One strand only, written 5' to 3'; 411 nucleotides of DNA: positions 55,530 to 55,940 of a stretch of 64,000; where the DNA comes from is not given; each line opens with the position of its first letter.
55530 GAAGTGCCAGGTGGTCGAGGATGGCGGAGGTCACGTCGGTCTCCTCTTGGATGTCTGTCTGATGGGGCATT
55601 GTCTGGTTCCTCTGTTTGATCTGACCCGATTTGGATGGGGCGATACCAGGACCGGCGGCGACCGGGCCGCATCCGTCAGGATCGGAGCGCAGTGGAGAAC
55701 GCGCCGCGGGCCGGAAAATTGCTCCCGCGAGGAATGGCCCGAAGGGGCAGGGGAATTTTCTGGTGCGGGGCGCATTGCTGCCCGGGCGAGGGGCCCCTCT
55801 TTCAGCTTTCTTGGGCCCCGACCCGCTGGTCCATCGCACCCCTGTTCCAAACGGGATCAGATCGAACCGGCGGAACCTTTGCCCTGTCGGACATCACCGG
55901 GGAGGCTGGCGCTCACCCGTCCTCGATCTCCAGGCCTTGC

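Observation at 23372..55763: Hairpin element with a covarying stem present three times in the leaders of DUF736 (x2) and DUF2493 genes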

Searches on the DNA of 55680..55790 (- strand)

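Call 11: search_dna_similar(query=window:55680-55790:-, collection=plasmids, mode=distant, max_rows=40, max_evalue=0.01)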
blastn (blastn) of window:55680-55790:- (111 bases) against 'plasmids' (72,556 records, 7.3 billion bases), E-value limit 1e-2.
Records with a match: 62; places in all: 79; records where one place covers at least 80% of the query: 32.
Best place of each record, by identity: 95-99% 2; 90-95% 27; 80-90% 15; 60-80% 18.
By first word of the organism name: Pseudosulfitobacter 15; Sulfitobacter 14; Phaeobacter 7; Ruegeria 6; Methylobacterium 6; Paracoccus 2; Methylorubrum 2; Leisingera 2; Roseovarius 1; Mameliella 1; and 6 more.
By predicted mobility (MOB-suite, as given by PLSDB): mobilizable 27; conjugative 18; non-mobilizable 17.
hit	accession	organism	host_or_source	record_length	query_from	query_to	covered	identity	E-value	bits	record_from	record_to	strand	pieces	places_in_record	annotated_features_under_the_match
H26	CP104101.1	Phaeobacter sp. G2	cell culture,Emiliania huxleyi RCC1216 ...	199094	1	111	100%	95.5%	2e-42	178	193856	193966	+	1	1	none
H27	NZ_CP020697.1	Sulfitobacter sp. D7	calanoid copepod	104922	1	111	100%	93.7%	8e-40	169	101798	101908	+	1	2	none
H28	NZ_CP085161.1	Pseudosulfitobacter sp. DSM 107133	cell culture,Seawater from the North ...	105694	1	111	100%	93.7%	8e-40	169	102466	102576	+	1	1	none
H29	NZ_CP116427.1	Sulfitobacter faviae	Hexacorallia,culture,Cold water coral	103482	1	111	100%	93.7%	8e-40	169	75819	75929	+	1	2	none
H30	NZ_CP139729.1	Sulfitobacter faviae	Bacterial Culture,hydrothermal vent ...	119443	1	111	100%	93.7%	8e-40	169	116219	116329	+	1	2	none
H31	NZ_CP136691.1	Sulfitobacter sp. LC.270.F.C4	Macrocystis pyrifera gametophyte,Whole ...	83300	1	111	100%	93.7%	8e-40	169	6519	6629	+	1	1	none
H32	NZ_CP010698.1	Phaeobacter inhibens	cell culture,cleaning system aquaculture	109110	1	111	100%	92.8%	9e-39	165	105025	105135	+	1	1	none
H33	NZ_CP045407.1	Roseovarius sp. THAF9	pure culture,Surface of a polyethylene ...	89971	1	111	100%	92.8%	9e-39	165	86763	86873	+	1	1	none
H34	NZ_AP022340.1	Mameliella alba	-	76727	1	111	100%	92.8%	9e-39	165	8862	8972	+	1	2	none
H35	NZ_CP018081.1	Sulfitobacter alexandrii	Alexandrium minutum,cell culture,cell ...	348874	1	111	100%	91.9%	4e-37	160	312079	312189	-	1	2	none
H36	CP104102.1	Phaeobacter sp. G2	cell culture,Emiliania huxleyi RCC1216 ...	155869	1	111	100%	91.9%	4e-37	160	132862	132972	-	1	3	none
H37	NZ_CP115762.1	Paracoccus sp. SCSIO 75233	cell culture,sediment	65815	1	111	100%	91.9%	4e-37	160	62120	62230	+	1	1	none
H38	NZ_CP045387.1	Ruegeria sp. THAF33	pure culture,Surface of a polyethylene ...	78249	1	111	100%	91.9%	4e-37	160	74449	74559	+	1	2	none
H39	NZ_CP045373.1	Sulfitobacter sp. THAF37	pure culture,Surface of a polyethylene ...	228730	1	111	100%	91.9%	4e-37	160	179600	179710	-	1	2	none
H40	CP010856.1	Marinovum algicola DG 898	-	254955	1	111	100%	91.0%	5e-36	156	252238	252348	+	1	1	none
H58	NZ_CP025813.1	Sulfitobacter sp. SK025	Marine surface water,North Sea (surface ...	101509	36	108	66%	79.7%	2e-4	53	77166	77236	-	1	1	none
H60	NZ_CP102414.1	Ruegeria sp. YS9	seaweed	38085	37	108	65%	80.6%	3e-7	61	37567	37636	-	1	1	none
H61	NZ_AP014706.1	Methylobacterium aquaticum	-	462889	36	108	66%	76.7%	4e-5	54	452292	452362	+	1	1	none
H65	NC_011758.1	Methylorubrum extorquens CM4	-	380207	36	108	66%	75.3%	2e-3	49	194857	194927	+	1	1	none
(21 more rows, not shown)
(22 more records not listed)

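Call 12: get_annotated_region(hit=H61, flank=3000)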
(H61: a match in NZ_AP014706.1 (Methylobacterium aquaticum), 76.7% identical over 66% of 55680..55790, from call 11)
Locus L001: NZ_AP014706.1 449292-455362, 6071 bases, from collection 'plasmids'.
description: Methylobacterium aquaticum strain MA-22A plasmid pMaq22A_2p, complete sequence
organism: Methylobacterium aquaticum (NCBI taxid 270351)
taxonomy: Bacteria; Pseudomonadota; Alphaproteobacteria; Hyphomicrobiales; Methylobacteriaceae; Methylobacterium; Methylobacterium aquaticum
host: -; source: -; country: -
typing (MOB-suite, as given by PLSDB): mobilizable; relaxase MOBP
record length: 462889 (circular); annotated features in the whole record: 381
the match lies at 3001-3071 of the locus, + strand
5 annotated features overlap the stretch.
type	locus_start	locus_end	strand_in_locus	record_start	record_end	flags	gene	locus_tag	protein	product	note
CDS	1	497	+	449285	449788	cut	-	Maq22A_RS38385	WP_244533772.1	toprim domain-containing protein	-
CDS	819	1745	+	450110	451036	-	-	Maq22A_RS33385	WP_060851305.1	DUF2493 domain-containing protein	-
CDS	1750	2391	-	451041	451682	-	-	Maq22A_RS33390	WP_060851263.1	hypothetical protein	-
CDS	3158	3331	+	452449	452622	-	-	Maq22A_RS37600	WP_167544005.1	hypothetical protein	-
CDS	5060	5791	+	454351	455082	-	istB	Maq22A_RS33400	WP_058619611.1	IS21-like element helper ATPase IstB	-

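Call 13: get_annotated_region(hit=H65, flank=3000)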
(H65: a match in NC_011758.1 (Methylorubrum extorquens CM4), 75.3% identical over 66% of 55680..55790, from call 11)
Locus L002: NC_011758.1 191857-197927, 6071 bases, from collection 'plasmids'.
description: Methylorubrum extorquens CM4 plasmid pCMU01, complete sequence
organism: Methylorubrum extorquens CM4 (NCBI taxid 440085)
taxonomy: Bacteria; Pseudomonadota; Alphaproteobacteria; Hyphomicrobiales; Methylobacteriaceae; Methylorubrum; Methylorubrum extorquens; Methylorubrum extorquens CM4
host: -; source: -; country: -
typing (MOB-suite, as given by PLSDB): conjugative; replicon rep_cluster_4; relaxase MOBQ; mating-pair formation MPF_I
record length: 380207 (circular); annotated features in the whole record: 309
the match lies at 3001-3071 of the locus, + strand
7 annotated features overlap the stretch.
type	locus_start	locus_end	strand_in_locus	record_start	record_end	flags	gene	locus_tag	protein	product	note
CDS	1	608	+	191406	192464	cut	-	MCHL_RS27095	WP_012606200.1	toprim domain-containing protein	-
CDS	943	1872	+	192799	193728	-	-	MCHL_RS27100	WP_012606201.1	DUF2493 domain-containing protein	-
CDS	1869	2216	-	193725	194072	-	-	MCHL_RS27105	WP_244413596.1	hypothetical protein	-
CDS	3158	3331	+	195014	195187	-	-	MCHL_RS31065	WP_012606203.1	hypothetical protein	-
CDS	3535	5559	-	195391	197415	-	-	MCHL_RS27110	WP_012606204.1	conjugal transfer protein TraG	-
CDS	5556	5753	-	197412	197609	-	-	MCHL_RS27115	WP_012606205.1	conjugal transfer protein TraD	-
CDS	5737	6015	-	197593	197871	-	-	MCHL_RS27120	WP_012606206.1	TraC family protein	-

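Call 14: get_annotated_region(hit=H58, flank=3000)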
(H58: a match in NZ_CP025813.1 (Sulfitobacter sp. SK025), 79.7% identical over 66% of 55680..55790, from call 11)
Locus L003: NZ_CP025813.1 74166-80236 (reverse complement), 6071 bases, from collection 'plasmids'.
description: Sulfitobacter sp. SK025 plasmid unnamed5, complete sequence
organism: Sulfitobacter sp. SK025 (NCBI taxid 1389011)
taxonomy: Bacteria; Pseudomonadota; Alphaproteobacteria; Rhodobacterales; Roseobacteraceae; Sulfitobacter; Sulfitobacter sp. SK025
host: -; source: Marine surface water,North Sea (surface water); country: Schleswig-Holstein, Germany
typing (MOB-suite, as given by PLSDB): non-mobilizable
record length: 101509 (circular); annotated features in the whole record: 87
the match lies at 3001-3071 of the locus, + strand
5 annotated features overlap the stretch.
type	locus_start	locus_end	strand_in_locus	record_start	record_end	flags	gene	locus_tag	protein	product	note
CDS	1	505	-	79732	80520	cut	-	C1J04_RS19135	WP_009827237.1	hypothetical protein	-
CDS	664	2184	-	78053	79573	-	-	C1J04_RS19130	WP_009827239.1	Fic family protein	-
CDS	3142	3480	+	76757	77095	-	-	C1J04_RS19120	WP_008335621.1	DUF736 family protein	-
CDS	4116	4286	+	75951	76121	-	-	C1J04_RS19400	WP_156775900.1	hypothetical protein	-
CDS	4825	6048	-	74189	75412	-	-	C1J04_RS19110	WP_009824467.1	IS256 family transposase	-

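Call 15: get_annotated_region(hit=H60, flank=3000)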
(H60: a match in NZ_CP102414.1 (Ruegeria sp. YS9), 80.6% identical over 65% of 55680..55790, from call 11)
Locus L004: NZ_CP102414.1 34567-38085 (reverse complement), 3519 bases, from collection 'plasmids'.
description: Ruegeria sp. YS9 plasmid unnamed3, complete sequence
organism: Ruegeria sp. YS9 (NCBI taxid 2966453)
taxonomy: Bacteria; Pseudomonadota; Alphaproteobacteria; Rhodobacterales; Roseobacteraceae; Ruegeria; Ruegeria sp. YS9
host: -; source: seaweed; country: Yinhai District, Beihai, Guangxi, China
typing (MOB-suite, as given by PLSDB): non-mobilizable; replicon rep_cluster_392; mating-pair formation MPF_T
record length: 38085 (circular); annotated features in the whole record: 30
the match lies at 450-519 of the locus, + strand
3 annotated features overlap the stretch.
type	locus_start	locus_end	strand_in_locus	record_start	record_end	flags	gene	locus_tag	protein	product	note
CDS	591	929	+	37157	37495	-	-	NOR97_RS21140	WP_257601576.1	DUF736 domain-containing protein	-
CDS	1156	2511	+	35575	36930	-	-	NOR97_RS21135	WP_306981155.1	AAA family ATPase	-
CDS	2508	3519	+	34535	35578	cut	-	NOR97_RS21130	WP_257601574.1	ParB N-terminal domain-containing protein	-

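Call 34: build_rna_model(alignment_id=A3, structure=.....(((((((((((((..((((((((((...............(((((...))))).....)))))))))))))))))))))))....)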
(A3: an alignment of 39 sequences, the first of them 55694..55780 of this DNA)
Model R1 built from alignment A3 (39 sequences, 90 columns); structure: as given.
model positions 87; base pairs 28; branch points 0; effective number of sequences 3.59; information 0.654 bits per position. Calibrated on 0.2 Mb of random sequence (short: E-values are rough).
structure used (alignment columns):
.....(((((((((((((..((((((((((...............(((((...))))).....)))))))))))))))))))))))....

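Call 35: search_with_rna_model(model_id=R1, source=window, filters=off, max_evalue=10, show_alignments=8)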
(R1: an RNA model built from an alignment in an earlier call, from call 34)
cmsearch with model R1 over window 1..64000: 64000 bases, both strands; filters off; matches with E-value up to 10: 29.
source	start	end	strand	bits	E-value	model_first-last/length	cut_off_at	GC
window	51191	51277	+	87.8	5.5e-21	1-87/87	no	0.66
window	23355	23441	+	87.3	7.5e-21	1-87/87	no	0.64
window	55693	55780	+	68.8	6.6e-16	1-87/87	no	0.66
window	22395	22485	+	14.8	0.22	1-87/87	no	0.7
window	719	805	+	14.4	0.28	1-87/87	no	0.69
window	1165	1251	-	12.8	0.72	1-87/87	no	0.52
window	11651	11726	-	12.5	0.87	1-87/87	no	0.62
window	50735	50769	+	12.2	1.1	1-87/87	no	0.6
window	42845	42931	-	11.3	1.9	1-87/87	no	0.64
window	4240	4305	-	11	2.3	1-87/87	no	0.73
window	10554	10616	-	10.4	3.2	1-87/87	no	0.71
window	55694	55781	-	10.3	3.6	1-87/87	no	0.67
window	13463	13518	+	10.1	4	1-87/87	no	0.7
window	38546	38592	+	10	4.1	1-87/87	no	0.62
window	16607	16657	+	10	4.2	1-87/87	no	0.53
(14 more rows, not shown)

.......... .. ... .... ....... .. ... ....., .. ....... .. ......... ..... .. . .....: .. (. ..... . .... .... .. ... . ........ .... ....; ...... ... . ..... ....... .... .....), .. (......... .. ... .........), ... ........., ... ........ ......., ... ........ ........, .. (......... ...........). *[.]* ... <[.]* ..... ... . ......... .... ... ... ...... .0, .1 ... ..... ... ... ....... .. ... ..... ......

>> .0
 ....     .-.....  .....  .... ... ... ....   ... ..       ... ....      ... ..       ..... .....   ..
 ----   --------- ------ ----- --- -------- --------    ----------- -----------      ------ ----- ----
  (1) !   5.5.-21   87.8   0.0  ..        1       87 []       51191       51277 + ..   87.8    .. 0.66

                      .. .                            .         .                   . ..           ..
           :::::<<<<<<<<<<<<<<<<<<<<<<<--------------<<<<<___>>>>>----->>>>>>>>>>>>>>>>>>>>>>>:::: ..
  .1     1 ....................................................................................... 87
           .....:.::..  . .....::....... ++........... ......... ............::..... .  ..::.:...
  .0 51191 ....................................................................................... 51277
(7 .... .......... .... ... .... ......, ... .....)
